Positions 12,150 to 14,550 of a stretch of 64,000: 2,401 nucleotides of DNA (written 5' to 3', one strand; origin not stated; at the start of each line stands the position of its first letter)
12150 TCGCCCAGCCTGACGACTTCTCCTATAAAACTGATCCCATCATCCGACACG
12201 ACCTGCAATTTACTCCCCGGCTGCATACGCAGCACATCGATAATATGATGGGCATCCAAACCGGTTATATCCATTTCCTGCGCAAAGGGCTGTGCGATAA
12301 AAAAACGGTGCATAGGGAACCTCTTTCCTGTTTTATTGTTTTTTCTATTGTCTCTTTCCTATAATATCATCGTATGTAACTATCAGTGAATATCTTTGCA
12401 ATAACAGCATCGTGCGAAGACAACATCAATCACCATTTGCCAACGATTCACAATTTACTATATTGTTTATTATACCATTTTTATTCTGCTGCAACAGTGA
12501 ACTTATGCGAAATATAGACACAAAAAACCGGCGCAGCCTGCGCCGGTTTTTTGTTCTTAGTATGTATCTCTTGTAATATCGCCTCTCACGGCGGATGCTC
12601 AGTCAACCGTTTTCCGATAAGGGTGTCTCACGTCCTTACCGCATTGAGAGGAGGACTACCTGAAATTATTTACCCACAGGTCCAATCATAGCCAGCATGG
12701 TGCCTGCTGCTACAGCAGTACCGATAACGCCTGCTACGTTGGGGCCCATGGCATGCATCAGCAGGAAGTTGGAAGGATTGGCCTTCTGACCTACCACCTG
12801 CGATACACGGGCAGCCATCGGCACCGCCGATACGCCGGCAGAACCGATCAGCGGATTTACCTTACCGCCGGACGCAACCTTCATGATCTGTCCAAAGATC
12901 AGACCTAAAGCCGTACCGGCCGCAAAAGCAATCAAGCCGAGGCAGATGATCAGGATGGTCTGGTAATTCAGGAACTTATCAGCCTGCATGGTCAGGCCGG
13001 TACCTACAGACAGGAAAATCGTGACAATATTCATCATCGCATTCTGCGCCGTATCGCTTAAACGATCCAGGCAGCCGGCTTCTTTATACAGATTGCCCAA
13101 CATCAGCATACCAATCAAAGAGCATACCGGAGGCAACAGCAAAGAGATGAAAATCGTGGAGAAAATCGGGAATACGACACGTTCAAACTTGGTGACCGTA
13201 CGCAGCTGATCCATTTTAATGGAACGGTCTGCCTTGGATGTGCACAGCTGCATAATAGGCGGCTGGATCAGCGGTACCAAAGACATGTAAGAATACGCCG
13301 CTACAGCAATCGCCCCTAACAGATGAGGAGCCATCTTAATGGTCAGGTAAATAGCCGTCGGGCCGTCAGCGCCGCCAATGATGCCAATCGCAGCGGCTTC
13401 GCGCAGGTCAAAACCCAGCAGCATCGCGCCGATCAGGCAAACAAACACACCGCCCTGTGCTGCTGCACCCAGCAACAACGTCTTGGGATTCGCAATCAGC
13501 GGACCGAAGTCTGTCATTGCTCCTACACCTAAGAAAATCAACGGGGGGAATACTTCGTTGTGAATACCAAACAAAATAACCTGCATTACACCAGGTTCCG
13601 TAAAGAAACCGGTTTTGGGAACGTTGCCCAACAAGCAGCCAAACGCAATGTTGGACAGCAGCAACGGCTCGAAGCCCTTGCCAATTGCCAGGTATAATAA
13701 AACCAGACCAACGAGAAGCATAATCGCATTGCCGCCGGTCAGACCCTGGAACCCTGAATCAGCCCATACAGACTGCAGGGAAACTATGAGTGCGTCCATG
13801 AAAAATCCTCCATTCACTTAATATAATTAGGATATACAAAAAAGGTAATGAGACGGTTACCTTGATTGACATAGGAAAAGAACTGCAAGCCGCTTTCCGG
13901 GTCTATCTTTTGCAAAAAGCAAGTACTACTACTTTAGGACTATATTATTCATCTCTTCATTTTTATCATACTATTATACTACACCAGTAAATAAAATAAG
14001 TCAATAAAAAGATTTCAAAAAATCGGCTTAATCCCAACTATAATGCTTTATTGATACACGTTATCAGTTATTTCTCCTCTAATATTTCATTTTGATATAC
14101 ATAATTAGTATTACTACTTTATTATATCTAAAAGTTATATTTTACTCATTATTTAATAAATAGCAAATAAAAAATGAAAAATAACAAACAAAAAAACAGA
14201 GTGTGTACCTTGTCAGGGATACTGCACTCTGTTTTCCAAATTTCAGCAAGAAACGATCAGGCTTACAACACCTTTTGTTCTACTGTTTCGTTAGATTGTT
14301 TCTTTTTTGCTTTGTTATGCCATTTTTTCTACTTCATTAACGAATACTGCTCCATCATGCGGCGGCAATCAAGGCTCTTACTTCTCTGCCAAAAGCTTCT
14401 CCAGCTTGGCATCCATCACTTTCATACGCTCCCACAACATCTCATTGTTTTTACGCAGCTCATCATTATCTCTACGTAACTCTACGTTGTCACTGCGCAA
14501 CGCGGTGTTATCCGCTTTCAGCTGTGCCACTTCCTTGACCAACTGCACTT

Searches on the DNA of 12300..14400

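Call 69: search_rna_families(source=window, start=12300, end=14400, threshold=evalue, max_evalue=1, show_alignments=2)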
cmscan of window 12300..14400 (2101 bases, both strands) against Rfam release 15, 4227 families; matches with E-value up to 1: 12.
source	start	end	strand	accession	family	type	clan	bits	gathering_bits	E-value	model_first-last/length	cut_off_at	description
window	12445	12555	+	RF01859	Phe_leader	Cis-reg; leader;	-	29.1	55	0.031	1-125/125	no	Phenylalanine leader peptide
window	12524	12582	-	RF02844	RefA9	Gene; antisense;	-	27.1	49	0.19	1-64/64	no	Enterococcus sRNA A9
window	12449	12553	+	RF00512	Leu_leader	Cis-reg; leader;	-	26.8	50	0.008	1-148/148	no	Leucine operon leader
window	12524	12574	-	RF02057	STnc40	Gene; sRNA;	-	26.7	45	0.068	1-70/70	no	Salmonella enterica sRNA STnc40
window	12465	12557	+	RF02449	ncr1015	Gene; sRNA;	-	26.2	60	0.61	1-121/121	no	Bacillus sRNA ncr1015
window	12521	12581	-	RF00512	Leu_leader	Cis-reg; leader;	-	25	50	0.023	1-148/148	no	Leucine operon leader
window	12516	12564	-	RF02051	STnc450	Gene; sRNA;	-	24.5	37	0.018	1-57/57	no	Enterobacterial sRNA STnc450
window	12494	12550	+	RF02057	STnc40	Gene; sRNA;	-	22.9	45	0.54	1-70/70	no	Salmonella enterica sRNA STnc40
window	12520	12574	-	RF00079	OmrA-B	Gene; sRNA;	-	21.7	40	0.38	1-87/87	no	OmrA-B family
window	12501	12555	+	RF00506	Thr_leader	Cis-reg; leader;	-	21.7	55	0.4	1-118/118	no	Threonine operon leader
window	12512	12554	+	RF01485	rli61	Cis-reg;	-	21.3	50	0.84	60-102/106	no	Listeria sRNA rli61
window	12522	12552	+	RF02273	FsrA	Gene;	-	21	80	0.21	53-83/83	no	FsrA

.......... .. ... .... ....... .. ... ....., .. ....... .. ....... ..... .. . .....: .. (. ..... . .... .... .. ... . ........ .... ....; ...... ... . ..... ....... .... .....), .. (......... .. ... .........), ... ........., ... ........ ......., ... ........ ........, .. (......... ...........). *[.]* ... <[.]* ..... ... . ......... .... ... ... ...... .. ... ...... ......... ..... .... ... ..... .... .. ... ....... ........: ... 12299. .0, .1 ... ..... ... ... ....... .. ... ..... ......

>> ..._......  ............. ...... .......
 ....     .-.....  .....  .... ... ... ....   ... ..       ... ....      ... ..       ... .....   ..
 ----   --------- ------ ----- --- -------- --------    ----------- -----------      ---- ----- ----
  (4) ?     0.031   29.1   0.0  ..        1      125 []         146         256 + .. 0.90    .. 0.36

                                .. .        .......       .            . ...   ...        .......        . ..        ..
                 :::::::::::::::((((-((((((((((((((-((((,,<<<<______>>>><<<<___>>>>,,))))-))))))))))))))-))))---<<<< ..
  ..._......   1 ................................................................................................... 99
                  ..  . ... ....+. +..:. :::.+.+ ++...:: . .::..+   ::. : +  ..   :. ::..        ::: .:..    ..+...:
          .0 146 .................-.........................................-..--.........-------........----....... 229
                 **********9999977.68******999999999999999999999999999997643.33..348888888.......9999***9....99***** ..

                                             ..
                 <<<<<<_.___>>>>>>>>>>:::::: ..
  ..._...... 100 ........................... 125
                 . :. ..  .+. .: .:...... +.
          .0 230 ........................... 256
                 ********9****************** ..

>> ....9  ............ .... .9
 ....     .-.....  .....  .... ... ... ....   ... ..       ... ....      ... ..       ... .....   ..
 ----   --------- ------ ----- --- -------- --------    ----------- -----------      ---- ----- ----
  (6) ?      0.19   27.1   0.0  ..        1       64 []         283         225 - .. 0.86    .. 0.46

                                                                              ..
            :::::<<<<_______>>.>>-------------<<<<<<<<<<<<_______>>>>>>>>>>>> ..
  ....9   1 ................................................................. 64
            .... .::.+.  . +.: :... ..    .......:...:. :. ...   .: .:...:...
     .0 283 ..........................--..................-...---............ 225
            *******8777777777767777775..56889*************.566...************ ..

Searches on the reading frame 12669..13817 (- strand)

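Call 14: search_protein_families(library=pfam, proteins=[window:12669-13817:-], max_evalue=0.001)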
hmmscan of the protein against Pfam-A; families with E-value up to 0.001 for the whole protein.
window:12669-13817:- (383 aa): 1 family
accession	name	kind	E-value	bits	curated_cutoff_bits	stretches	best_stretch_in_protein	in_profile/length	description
PF03977.18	OAD_beta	-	1.1e-149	498.7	31.6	1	30-377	2-348/349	Na+-transporting oxaloacetate decarboxylase beta subunit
